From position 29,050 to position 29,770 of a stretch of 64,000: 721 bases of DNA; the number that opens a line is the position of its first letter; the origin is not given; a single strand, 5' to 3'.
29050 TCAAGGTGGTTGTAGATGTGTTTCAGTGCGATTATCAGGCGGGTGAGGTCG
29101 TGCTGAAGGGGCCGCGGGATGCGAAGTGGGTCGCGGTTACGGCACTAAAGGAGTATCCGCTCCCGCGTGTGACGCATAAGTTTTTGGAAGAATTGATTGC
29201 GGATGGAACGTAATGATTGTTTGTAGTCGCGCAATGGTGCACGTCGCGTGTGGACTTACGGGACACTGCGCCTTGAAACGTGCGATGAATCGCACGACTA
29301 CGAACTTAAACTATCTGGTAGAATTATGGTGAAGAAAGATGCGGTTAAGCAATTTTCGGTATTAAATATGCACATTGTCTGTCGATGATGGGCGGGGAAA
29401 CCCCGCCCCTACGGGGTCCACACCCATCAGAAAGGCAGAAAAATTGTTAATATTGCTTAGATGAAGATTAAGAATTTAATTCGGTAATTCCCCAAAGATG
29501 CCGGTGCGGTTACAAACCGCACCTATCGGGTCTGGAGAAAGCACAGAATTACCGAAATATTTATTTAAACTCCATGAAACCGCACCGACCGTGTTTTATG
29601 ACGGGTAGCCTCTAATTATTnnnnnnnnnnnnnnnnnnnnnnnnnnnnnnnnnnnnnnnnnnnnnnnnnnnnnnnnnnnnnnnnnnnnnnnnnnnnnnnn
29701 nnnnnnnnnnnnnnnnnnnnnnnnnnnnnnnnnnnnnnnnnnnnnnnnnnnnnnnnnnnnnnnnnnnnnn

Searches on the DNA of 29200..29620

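Call 54: search_rna_families(source=window, start=29200, end=29620, threshold=evalue, max_evalue=5)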
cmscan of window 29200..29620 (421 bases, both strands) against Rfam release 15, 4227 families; matches with E-value up to 5: 0.
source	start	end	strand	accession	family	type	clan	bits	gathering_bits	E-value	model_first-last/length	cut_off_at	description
